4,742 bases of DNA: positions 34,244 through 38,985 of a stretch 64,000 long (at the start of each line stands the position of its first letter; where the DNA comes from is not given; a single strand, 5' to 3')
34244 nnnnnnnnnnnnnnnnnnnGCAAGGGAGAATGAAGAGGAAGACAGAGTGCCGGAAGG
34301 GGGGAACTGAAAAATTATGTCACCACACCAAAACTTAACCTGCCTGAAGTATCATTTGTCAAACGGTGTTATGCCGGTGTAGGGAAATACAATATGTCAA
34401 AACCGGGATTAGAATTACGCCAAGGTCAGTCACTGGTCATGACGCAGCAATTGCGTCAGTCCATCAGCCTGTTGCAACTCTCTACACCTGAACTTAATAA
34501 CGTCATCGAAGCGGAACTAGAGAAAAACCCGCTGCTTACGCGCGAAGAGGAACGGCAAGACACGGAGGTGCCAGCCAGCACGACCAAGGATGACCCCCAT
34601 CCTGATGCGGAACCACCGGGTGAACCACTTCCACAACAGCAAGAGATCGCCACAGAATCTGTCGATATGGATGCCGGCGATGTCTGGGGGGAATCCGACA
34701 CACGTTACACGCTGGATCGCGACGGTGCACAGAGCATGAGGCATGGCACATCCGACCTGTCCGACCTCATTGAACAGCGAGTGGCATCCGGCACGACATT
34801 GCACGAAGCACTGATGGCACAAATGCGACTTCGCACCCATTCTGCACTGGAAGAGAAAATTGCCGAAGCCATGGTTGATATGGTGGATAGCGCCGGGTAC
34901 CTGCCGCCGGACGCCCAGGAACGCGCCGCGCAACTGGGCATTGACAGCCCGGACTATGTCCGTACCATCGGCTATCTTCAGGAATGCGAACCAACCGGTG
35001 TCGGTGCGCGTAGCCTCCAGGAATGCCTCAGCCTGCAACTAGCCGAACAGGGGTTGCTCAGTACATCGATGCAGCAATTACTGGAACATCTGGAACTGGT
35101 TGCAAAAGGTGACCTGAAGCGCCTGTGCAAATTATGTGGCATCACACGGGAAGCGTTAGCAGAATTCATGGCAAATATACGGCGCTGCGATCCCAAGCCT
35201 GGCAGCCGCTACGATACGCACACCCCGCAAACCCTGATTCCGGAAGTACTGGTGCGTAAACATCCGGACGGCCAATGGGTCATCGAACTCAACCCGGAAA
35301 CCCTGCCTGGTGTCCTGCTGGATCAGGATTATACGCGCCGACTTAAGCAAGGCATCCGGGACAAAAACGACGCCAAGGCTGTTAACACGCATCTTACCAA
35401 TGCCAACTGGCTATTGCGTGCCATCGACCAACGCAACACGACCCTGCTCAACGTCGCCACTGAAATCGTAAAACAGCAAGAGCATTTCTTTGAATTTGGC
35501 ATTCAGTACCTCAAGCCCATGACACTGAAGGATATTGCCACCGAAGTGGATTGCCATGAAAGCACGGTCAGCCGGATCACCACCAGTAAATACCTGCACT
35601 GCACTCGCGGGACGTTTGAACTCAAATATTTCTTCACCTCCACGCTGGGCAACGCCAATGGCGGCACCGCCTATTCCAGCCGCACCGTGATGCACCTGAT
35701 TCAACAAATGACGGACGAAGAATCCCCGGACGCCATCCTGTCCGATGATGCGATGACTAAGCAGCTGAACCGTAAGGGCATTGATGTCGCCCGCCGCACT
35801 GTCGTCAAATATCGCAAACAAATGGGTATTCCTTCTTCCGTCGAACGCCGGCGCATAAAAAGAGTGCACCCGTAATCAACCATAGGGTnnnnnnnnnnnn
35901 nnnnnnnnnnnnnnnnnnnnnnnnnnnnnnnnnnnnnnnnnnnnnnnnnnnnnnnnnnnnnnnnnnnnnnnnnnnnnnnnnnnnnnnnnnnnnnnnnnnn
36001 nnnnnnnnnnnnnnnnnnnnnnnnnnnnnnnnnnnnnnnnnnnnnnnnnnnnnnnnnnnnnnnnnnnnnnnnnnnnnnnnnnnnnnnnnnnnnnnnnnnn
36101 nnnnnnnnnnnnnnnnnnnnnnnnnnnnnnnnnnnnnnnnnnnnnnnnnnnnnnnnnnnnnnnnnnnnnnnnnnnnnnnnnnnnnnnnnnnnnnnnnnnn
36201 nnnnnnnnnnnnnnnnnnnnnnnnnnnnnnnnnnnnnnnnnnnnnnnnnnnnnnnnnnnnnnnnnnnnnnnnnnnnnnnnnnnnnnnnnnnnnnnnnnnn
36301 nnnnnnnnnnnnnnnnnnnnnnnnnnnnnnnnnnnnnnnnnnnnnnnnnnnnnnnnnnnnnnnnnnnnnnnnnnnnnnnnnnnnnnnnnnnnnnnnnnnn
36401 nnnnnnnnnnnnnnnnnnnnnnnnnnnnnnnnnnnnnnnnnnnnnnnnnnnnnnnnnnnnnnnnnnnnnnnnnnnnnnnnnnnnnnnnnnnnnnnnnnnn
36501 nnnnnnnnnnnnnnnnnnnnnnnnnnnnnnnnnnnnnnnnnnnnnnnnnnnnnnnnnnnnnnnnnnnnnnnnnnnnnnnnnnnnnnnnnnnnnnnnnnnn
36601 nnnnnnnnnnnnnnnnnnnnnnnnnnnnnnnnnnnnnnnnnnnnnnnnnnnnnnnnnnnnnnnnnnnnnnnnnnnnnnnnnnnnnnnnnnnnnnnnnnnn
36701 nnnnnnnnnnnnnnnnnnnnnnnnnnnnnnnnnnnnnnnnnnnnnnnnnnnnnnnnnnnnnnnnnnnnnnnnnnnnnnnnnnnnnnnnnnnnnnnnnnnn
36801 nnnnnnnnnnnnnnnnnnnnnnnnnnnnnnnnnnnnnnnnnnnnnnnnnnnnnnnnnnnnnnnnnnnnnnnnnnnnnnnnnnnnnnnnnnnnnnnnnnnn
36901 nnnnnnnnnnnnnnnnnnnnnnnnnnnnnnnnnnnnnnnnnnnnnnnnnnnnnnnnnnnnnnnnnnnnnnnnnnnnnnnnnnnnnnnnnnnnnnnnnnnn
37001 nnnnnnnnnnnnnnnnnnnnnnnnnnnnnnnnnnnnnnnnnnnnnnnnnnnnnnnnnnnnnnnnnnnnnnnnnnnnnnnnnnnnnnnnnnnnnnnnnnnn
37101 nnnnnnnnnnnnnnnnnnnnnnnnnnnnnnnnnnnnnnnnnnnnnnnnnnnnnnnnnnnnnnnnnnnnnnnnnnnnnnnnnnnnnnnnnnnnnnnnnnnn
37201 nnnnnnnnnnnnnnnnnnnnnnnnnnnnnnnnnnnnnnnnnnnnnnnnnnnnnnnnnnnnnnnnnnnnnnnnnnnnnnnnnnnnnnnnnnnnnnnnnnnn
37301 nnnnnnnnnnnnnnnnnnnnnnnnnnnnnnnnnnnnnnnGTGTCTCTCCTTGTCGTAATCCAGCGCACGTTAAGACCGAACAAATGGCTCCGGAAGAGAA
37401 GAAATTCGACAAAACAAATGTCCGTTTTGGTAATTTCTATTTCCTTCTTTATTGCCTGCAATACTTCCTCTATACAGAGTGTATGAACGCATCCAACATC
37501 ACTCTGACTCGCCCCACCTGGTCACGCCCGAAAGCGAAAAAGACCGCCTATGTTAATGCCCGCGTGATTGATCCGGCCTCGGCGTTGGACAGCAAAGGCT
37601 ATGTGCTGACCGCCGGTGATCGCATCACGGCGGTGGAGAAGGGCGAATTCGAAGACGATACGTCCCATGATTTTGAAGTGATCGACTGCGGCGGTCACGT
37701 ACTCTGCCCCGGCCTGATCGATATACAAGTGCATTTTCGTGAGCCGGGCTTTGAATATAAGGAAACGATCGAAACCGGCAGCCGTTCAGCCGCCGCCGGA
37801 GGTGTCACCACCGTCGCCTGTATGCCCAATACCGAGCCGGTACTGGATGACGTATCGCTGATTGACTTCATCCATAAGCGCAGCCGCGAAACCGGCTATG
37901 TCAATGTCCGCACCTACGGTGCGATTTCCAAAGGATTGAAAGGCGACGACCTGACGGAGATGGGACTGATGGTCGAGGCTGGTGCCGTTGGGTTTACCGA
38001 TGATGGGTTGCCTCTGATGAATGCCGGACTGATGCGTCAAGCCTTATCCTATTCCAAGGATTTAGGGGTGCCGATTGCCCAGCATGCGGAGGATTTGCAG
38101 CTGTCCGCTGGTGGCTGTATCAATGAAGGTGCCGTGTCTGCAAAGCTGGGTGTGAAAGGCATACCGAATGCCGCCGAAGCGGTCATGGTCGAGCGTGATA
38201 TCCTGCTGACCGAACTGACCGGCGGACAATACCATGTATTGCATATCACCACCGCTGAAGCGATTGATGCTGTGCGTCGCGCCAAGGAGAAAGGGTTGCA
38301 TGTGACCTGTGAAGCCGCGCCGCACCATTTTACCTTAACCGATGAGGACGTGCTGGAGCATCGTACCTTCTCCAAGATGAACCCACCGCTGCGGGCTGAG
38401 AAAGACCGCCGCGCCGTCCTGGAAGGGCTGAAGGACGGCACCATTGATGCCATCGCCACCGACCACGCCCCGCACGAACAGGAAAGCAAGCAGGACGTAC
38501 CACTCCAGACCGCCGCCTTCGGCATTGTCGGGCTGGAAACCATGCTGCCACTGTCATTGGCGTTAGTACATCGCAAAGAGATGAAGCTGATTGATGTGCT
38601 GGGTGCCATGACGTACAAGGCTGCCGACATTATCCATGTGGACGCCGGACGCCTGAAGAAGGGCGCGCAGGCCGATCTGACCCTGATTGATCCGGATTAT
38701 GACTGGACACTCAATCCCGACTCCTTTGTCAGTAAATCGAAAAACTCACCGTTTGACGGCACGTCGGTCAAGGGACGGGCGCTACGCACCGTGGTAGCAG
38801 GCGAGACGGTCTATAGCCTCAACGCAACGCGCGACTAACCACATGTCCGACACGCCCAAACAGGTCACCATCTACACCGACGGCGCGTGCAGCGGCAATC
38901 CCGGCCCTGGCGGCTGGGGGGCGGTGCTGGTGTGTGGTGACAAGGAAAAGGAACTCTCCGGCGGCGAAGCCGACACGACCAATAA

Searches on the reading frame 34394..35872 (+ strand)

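Call 63: search_protein_families(library=pfam, proteins=[window:34394-35872:+], max_evalue=0.001)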
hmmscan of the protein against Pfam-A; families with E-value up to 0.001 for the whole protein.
window:34394-35872:+ (493 aa): 3 families
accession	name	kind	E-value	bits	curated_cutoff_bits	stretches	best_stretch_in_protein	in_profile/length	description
PF04552.19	Sigma54_DBD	-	3.1e-59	199.7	22.8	1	330-487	4-160/160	Sigma-54, DNA binding domain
PF04963.19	Sigma54_CBD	-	8.2e-49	166.3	22.9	1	126-313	2-185/185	Sigma-54 factor, core binding domain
PF00309.25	Sigma54_AID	-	6.8e-16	58.3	23.8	1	6-49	2-45/46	Sigma-54 factor, Activator interacting domain (AID)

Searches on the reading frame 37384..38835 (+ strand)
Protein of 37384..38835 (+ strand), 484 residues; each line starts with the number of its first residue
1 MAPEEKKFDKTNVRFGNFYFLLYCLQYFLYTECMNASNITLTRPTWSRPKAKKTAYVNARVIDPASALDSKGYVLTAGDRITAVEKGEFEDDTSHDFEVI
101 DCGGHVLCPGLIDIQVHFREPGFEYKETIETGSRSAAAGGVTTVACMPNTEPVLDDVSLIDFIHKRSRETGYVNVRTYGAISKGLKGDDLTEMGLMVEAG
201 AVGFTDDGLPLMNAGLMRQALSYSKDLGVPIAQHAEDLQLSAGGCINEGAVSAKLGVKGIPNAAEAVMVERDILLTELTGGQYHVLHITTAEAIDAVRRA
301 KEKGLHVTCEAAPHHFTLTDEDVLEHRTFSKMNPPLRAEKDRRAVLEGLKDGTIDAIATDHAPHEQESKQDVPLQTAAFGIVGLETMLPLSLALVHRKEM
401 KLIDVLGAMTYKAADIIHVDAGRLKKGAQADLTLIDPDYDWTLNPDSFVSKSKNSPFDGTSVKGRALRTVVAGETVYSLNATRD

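Call 63: search_protein_families(library=pfam, proteins=[window:37384-38835:+], max_evalue=0.001)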
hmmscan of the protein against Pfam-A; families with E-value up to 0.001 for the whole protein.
window:37384-38835:+ (484 aa): 3 families
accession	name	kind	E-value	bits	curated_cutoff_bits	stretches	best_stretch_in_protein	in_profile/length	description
PF01979.26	Amidohydro_1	-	3.3e-28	99.4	25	1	106-476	1-345/345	Amidohydrolase family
PF12890.13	DHOase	-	6.9e-15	55.8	21.2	1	105-292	2-141/142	Dihydro-orotase-like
PF07969.17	Amidohydro_3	-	4.4e-07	30.2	29.7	1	396-477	403-472/472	Amidohydrolase family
